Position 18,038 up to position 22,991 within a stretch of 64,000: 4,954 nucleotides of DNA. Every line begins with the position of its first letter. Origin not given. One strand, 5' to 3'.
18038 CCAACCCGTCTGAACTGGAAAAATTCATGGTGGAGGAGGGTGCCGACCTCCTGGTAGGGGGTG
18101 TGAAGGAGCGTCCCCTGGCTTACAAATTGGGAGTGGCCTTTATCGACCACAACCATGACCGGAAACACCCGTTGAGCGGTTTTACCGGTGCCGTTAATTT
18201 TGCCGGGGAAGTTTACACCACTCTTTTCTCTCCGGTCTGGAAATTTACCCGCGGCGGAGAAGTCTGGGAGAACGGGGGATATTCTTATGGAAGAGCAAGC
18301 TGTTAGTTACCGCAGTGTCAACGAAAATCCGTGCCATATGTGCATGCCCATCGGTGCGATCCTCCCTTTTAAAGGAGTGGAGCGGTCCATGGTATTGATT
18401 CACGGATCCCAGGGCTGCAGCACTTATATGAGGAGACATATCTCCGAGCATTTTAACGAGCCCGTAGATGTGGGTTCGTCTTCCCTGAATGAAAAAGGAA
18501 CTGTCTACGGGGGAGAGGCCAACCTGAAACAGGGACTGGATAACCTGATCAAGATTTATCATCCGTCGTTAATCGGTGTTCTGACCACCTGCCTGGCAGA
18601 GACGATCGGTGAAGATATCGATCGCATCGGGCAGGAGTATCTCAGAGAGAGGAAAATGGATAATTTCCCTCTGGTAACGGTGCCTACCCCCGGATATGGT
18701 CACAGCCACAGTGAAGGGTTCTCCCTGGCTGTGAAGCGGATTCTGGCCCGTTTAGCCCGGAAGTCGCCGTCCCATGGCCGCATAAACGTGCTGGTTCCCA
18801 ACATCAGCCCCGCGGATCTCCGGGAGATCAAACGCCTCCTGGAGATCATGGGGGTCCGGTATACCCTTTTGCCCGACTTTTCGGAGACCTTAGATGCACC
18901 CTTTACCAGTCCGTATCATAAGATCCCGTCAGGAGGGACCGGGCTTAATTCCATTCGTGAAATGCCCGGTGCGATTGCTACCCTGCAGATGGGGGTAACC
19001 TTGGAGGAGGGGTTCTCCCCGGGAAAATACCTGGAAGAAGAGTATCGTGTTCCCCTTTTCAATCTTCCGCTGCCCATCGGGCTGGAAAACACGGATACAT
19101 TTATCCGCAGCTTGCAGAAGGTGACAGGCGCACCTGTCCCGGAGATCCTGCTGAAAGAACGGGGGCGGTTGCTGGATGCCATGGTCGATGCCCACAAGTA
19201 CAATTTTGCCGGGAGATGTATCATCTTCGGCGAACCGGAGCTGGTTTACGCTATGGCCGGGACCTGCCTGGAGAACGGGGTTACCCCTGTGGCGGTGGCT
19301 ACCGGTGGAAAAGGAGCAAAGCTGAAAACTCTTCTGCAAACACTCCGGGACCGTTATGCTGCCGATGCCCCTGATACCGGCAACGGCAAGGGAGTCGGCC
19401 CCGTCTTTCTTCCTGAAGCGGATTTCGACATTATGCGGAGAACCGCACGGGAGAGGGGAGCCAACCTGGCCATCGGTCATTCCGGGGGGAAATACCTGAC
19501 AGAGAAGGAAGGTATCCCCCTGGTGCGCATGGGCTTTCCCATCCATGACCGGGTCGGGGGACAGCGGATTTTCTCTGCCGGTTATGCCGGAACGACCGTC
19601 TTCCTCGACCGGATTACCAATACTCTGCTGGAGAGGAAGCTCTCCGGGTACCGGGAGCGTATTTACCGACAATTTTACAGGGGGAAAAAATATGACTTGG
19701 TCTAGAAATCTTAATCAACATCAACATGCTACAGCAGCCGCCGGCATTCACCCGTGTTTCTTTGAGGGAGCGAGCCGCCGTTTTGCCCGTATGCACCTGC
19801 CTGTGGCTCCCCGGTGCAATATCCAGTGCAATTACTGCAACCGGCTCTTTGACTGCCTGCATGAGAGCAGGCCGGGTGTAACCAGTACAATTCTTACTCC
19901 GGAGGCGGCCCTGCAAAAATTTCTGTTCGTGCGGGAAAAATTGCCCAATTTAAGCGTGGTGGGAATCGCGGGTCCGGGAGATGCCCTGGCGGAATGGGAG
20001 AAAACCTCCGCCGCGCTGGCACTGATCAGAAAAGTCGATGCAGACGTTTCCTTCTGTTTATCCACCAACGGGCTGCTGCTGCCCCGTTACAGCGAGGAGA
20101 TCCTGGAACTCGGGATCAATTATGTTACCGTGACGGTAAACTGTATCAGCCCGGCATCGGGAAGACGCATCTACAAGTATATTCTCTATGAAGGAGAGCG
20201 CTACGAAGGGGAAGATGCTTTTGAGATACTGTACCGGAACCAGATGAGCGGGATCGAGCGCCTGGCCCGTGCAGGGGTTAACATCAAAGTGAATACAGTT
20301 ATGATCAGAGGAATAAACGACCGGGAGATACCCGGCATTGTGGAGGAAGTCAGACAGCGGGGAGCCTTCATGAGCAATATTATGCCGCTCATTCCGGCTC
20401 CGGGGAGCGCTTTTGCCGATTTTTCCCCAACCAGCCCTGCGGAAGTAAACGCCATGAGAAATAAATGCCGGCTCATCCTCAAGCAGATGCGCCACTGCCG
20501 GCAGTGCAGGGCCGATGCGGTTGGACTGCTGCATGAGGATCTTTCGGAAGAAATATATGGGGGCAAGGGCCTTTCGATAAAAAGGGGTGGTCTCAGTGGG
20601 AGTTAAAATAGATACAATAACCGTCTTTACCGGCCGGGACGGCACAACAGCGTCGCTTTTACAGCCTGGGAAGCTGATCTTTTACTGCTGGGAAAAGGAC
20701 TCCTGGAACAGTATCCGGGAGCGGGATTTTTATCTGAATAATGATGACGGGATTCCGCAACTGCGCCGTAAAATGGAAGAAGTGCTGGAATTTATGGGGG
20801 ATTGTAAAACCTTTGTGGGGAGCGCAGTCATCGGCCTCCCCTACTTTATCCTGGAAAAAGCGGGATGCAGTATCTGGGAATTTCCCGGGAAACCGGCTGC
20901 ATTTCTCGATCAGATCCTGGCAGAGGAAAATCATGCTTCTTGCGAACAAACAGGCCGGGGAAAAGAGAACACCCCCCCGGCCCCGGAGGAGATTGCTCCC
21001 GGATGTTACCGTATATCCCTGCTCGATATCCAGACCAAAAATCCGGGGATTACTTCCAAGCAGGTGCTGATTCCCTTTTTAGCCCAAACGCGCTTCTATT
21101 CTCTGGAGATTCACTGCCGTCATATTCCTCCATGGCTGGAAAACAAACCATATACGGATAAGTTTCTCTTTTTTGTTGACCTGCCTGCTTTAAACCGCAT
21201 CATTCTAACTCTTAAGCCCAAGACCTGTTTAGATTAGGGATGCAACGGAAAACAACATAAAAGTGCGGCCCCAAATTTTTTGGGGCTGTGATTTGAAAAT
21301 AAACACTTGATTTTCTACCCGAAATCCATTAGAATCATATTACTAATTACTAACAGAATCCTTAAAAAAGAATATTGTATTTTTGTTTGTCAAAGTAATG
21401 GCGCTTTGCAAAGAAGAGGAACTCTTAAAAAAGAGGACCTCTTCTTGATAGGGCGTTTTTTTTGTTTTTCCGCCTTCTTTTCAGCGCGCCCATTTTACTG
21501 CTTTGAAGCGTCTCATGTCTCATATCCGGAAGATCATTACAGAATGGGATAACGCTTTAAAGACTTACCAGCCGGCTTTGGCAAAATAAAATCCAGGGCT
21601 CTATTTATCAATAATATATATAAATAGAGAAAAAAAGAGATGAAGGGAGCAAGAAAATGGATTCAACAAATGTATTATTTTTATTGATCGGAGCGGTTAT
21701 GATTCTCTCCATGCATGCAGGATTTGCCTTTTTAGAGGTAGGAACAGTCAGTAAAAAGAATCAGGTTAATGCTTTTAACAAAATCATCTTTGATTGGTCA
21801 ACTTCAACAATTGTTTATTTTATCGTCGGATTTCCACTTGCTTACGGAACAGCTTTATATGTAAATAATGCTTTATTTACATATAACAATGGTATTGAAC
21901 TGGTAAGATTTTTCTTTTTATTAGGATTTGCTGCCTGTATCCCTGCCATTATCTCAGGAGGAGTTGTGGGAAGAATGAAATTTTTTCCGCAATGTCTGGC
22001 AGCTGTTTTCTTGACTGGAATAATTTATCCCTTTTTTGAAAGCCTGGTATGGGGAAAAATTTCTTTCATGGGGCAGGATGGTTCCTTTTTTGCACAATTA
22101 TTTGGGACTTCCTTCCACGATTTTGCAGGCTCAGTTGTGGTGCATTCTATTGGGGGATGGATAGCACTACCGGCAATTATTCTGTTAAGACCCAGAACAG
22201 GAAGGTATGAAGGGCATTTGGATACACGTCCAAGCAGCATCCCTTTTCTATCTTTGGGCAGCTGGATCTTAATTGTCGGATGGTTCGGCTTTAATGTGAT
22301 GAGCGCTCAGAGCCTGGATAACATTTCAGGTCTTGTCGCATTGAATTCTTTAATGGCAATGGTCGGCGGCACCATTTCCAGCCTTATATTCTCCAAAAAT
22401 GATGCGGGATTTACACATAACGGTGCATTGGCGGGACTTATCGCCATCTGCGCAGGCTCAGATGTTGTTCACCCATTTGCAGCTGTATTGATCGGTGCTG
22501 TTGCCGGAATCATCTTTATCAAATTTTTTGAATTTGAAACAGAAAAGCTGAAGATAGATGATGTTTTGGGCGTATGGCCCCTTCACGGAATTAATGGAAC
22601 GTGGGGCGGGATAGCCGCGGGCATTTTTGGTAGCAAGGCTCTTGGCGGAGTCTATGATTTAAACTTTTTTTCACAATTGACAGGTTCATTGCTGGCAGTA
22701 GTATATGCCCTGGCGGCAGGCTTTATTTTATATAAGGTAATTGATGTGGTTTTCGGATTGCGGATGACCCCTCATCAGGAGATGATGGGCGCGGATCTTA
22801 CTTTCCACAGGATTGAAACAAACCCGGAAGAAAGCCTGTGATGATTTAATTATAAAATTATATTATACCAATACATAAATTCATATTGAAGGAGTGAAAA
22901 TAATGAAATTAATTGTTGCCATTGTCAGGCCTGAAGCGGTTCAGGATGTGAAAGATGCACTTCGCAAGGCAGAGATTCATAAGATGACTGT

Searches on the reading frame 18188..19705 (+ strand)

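Call 9: search_protein_families(library=pfam, proteins=[window:18188-19705:+])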
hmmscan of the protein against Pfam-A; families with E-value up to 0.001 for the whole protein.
window:18188-19705:+ (505 aa): 1 family
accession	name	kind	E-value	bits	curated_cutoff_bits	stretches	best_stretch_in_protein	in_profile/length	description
PF00148.24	Oxidored_nitro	-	1.1e-114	383.8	28.6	1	52-480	1-398/399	Nitrogenase component 1 type Oxidoreductase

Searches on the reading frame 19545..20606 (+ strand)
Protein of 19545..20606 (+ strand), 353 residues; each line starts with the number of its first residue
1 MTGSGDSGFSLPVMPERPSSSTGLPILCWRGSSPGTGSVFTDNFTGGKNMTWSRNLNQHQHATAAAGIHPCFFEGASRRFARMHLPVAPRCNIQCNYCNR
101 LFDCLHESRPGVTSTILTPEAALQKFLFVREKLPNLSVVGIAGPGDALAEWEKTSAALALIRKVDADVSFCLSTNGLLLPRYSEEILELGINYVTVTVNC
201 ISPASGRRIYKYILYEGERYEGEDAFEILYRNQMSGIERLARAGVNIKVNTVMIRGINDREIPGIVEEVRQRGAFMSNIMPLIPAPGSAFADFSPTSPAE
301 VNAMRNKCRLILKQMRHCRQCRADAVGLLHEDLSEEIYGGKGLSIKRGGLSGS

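Call 9: search_protein_families(library=pfam, proteins=[window:19545-20606:+])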
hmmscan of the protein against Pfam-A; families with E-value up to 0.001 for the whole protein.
window:19545-20606:+ (353 aa): 1 family
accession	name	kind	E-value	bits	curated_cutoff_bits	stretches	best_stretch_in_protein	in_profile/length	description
PF04055.27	Radical_SAM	-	8.6e-16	59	29.5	1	86-268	2-165/166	Radical SAM superfamily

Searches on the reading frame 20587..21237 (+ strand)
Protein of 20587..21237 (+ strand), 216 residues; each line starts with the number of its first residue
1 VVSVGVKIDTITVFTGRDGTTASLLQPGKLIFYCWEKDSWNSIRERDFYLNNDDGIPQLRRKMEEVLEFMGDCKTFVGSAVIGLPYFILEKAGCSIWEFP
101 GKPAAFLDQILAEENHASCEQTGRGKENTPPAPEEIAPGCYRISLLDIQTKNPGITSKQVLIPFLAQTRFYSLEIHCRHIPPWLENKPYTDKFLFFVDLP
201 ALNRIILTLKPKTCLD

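Call 9: search_protein_families(library=pfam, proteins=[window:20587-21237:+])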
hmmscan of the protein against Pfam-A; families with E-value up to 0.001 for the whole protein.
window:20587-21237:+ (216 aa): 1 family
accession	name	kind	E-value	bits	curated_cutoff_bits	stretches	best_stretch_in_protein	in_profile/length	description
PF09582.15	AnfO_nitrog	-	5.2e-61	205.8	30.3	1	11-189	2-178/190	Iron only nitrogenase protein AnfO (AnfO_nitrog)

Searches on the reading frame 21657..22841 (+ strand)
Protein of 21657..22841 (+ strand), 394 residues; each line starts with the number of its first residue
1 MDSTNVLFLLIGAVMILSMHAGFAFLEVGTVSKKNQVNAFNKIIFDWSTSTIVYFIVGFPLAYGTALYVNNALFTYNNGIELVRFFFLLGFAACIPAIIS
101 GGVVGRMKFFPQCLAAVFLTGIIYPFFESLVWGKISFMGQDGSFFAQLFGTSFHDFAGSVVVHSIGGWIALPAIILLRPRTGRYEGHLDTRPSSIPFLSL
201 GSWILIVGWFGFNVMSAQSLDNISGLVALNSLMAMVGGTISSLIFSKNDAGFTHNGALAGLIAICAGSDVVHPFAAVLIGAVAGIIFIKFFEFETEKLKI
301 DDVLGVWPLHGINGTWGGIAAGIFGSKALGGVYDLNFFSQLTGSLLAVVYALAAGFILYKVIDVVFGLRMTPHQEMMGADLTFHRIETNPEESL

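Call 9: search_protein_families(library=pfam, proteins=[window:21657-22841:+])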
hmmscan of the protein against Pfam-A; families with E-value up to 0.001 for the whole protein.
window:21657-22841:+ (394 aa): 1 family
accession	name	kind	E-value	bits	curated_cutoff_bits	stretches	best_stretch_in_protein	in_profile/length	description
PF00909.26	Ammonium_transp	-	7.6e-86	288.8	23.2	1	8-384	2-394/399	Ammonium Transporter Family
